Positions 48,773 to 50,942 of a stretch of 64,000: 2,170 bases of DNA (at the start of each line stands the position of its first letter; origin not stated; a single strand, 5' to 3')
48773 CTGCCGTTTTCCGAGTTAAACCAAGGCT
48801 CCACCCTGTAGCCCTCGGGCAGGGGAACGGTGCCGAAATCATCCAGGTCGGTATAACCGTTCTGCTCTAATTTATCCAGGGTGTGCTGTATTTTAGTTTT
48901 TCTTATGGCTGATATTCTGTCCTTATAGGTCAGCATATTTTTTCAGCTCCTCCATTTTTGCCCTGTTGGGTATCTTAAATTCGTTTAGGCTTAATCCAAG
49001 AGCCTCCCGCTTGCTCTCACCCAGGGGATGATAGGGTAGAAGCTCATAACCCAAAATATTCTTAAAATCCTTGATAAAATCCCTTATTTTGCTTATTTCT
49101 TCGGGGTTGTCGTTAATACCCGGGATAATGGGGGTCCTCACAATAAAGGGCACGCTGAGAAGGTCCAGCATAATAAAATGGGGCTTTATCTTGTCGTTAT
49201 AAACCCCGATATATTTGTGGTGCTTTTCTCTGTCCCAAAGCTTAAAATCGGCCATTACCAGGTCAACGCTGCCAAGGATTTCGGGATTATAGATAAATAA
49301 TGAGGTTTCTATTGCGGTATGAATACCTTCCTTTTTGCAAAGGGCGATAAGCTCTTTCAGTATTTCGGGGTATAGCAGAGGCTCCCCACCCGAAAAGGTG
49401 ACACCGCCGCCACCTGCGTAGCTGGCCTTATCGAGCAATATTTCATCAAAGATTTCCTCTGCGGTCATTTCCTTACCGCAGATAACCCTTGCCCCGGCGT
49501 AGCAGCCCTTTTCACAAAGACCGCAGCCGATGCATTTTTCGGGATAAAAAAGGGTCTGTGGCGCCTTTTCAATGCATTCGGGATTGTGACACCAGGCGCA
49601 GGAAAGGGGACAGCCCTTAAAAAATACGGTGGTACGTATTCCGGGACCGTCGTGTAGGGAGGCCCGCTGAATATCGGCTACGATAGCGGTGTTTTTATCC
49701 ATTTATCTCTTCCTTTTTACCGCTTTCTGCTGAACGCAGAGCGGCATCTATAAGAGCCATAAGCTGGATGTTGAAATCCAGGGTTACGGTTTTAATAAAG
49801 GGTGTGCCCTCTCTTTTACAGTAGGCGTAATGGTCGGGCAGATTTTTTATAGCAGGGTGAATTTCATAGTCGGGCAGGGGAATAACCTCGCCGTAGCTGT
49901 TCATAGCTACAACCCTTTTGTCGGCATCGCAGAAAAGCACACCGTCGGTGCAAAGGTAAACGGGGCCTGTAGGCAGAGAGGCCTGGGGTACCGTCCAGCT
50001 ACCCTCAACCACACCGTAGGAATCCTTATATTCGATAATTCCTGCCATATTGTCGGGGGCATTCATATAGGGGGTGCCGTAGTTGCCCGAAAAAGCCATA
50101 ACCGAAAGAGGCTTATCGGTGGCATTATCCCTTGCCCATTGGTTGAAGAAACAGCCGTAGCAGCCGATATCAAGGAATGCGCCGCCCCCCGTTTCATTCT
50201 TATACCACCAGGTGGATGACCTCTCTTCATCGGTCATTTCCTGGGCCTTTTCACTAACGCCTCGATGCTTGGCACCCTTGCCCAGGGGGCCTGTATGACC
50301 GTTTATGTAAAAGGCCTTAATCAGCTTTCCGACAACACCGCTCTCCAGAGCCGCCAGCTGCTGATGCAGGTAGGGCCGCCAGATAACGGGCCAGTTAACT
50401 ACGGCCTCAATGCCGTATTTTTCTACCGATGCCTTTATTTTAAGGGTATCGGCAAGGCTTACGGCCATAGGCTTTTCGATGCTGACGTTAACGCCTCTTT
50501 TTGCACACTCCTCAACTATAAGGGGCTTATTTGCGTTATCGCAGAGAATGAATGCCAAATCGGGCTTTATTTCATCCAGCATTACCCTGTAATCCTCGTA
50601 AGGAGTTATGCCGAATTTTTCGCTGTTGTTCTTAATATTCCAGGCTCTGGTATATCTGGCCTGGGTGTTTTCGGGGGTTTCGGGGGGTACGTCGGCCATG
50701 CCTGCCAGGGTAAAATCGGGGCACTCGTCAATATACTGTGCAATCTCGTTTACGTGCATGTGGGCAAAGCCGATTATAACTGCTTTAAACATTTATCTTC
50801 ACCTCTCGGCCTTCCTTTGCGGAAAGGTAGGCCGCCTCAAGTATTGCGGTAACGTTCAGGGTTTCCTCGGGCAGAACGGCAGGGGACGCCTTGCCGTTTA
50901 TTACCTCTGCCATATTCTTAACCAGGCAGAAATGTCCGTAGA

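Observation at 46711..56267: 9.6-kb operon coupling a second GRE/activase pair to three Gfo/Idh/MocA oxidoreductases, a Hyi-like isomerase and a secreted dockerin/GDPD-like protein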

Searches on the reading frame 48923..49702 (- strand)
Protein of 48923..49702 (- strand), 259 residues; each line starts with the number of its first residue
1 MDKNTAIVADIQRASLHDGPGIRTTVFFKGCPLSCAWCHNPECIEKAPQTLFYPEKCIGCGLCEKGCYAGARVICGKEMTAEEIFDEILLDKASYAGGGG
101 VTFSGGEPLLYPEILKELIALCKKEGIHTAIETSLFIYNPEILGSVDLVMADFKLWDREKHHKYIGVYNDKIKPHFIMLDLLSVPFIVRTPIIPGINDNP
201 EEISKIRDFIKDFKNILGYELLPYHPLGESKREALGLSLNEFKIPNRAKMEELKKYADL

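Call 4: search_protein_families(library=pfam, proteins=[window:48923-49702:-])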
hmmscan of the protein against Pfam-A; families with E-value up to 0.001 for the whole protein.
window:48923-49702:- (259 aa): 5 families
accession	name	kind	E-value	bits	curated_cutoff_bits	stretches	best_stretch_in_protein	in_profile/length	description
PF04055.27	Radical_SAM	-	9.8e-14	52.3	29.5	1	26-202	2-161/166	Radical SAM superfamily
PF13353.11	Fer4_12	-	9.4e-13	49.1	22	1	18-129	2-85/137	4Fe-4S single cluster domain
PF00037.32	Fer4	-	3.5e-05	23.9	21.1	1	53-71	4-22/24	4Fe-4S binding domain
PF12797.12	Fer4_2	-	0.00041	20.6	24.5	1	51-67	4-20/22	4Fe-4S binding domain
PF12837.12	Fer4_6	-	0.00052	20.3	25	0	54-71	6-23/24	4Fe-4S binding domain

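Call 8: search_protein_families(library=ncbifam, proteins=[window:48923-49702:-])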
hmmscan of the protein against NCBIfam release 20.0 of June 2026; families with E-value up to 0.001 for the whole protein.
window:48923-49702:- (259 aa): 27 families (the best 25 are shown)
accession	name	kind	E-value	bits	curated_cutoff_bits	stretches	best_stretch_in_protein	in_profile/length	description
TIGR02494.1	PFLE_PFLC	subfamily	1.2e-78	264.3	174.35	2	60-256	85-288/293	glycyl-radical enzyme activating protein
NF043069.1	T4HPD_activ_SAM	equivalog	1.5e-68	231.3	425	2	63-255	88-286/299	trans-4-hydroxy-L-proline dehydratase activase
NF048010.1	SfplDhtActHpsHDes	equivalog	4.8e-64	216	430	2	60-255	93-296/298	(2S)-3-sulfopropanediol dehydratase activating enzyme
NF033719.1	ind_deCO2_activ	equivalog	1.4e-63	215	425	2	63-255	95-291/302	indoleacetate decarboxylase activase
NF033717.2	HPDL_rSAM_activ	equivalog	1.9e-60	204.8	420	2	63-255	96-291/311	4-hydroxyphenylacetate decarboxylase activase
TIGR04395.1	cutC_activ_rSAM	equivalog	2.5e-59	201.1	360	2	56-239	87-277/309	choline TMA-lyase-activating enzyme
NF048008.1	SfplDhtActHpfHKleb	equivalog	4.4e-56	190.5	500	2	60-240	88-274/308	(2S)-3-sulfopropanediol dehydratase activating enzyme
TIGR04003.1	rSAM_BssD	equivalog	1.4e-54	185.4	496.45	2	63-237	92-272/314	[benzylsuccinate synthase]-activating enzyme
TIGR02493.1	PFLA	equivalog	9.3e-50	169.2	231.75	2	76-255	43-230/235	pyruvate formate-lyase-activating protein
NF007483.0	PRK10076.1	equivalog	4.6e-46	157.3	326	1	3-258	19-282/292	[formate-C-acetyltransferase]-activating enzyme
NF008356.0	PRK11145.1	equivalog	1.6e-40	138.9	375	2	74-255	46-235/246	pyruvate formate lyase 1-activating protein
TIGR04041.1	activase_YjjW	hypoth_equivalog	3.2e-36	125.2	250.2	2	52-256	67-264/276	YjjW family glycine radical enzyme activase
TIGR02495.1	NrdG2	equivalog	4.1e-17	62.1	131.15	2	78-214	46-184/193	anaerobic ribonucleoside-triphosphate reductase activating protein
TIGR02491.1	NrdG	equivalog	4e-13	49.6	126.1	2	9-45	3-39/154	anaerobic ribonucleoside-triphosphate reductase activating protein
TIGR03365.1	Bsubt_queE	equivalog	4.4e-07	29.7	206.1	1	77-134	54-108/238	7-carboxy-7-deazaguanine synthase QueE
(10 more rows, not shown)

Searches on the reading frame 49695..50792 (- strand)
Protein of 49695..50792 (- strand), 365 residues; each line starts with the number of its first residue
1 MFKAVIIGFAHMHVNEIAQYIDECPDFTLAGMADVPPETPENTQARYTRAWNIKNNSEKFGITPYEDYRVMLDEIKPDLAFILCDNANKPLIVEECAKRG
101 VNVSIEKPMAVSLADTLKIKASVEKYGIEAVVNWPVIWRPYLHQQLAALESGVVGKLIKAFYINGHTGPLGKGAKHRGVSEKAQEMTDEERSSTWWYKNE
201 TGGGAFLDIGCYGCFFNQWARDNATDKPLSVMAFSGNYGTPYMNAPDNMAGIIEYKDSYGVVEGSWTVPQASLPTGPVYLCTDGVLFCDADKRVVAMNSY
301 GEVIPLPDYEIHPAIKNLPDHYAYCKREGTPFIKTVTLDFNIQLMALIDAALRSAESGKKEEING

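Call 4: search_protein_families(library=pfam, proteins=[window:49695-50792:-])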
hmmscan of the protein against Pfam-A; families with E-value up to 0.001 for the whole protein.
window:49695-50792:- (365 aa): 2 families
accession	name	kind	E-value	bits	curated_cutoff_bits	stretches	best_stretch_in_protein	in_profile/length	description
PF01408.29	GFO_IDH_MocA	-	3.2e-13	50.9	24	1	2-128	1-114/120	Oxidoreductase family, NAD-binding Rossmann fold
PF22725.1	GFO_IDH_MocA_C3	-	7.6e-08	32.8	27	1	189-272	30-110/124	GFO/IDH/MocA C-terminal domain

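Call 8: search_protein_families(library=ncbifam, proteins=[window:49695-50792:-])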
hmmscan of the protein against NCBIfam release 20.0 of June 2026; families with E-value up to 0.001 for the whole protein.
window:49695-50792:- (365 aa): 2 families
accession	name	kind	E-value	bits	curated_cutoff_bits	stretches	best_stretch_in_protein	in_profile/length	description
NF040723.1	UDP-GlcNAcDh_Arch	equivalog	1.1e-05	25.1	450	1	4-159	3-143/302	UDP-N-acetylglucosamine 3-dehydrogenase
TIGR04380.1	myo_inos_iolG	equivalog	0.00028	19.9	355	1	52-157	39-145/330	inositol 2-dehydrogenase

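Call 40: search_solved_structures(query=window:49698-50792:-, max_evalue=0.001)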
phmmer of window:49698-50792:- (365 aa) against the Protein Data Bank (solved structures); distinct sequences matched with E-value up to 0.001: 5.
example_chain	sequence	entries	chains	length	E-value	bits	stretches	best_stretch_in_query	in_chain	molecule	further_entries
3rbv_A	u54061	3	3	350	1.3e-05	27.5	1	42-161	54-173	Sugar 3-ketoreductase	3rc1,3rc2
3rc7_A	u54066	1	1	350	3.4e-05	26.1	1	42-162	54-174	Sugar 3-ketoreductase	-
3rcb_A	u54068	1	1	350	4.7e-05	25.6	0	42-161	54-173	Sugar 3-ketoreductase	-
5a02_A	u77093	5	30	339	6e-05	25.3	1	21-158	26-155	ALDOSE-ALDOSE OXIDOREDUCTASE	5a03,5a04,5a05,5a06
3rc9_A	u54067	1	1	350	8.8e-05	24.7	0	42-161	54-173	Sugar 3-ketoreductase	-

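Call 65: search_solved_structures(query=A2, max_evalue=0.00001)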
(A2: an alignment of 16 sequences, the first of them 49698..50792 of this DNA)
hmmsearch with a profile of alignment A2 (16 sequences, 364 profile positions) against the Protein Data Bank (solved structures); distinct sequences matched with E-value up to 0.00001: 58.
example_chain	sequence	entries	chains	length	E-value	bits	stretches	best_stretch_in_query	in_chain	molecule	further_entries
6nor_A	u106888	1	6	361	1.2e-15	60.6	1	195-361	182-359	Putative NAD dependent dehydrogenase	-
3ezy_A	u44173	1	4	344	5.9e-15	58.3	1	52-166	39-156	Dehydrogenase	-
9m3d_B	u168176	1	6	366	9.5e-15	57.6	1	62-232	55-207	DgpA1 from W974-1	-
7xr9_A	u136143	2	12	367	2.5e-14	56.2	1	1-158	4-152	DgpA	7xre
1evj_A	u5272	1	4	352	1.1e-13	54.1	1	61-288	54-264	GLUCOSE-FRUCTOSE OXIDOREDUCTASE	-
3ip3_A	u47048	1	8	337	2.6e-13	52.9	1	57-157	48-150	Oxidoreductase, putative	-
1ofg_A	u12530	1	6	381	2.8e-13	52.8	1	64-288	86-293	GLUCOSE-FRUCTOSE OXIDOREDUCTASE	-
1ryd_A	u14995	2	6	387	3e-13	52.7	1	64-288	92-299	glucose-fructose oxidoreductase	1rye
1h6a_A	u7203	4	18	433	4.4e-13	52.1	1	64-286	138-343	PRECURSOR FORM OF GLUCOSE-FRUCTOSE OXIDOREDUCTASE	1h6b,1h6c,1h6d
3e9m_A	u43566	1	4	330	1.9e-12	50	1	45-161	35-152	Oxidoreductase, Gfo/Idh/MocA family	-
3evn_A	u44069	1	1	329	2.5e-12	49.6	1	57-160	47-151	Oxidoreductase, Gfo/Idh/MocA family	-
3db2_A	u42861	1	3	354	3.3e-12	49.2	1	68-173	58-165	putative NADPH-dependent oxidoreductase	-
3e18_A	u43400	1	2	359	1.5e-11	47.1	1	59-161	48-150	oxidoreductase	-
5a02_A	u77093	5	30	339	3e-11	46.1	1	63-161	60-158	ALDOSE-ALDOSE OXIDOREDUCTASE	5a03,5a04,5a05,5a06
3cea_A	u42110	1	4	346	5.2e-11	45.3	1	54-361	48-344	Myo-inositol 2-dehydrogenase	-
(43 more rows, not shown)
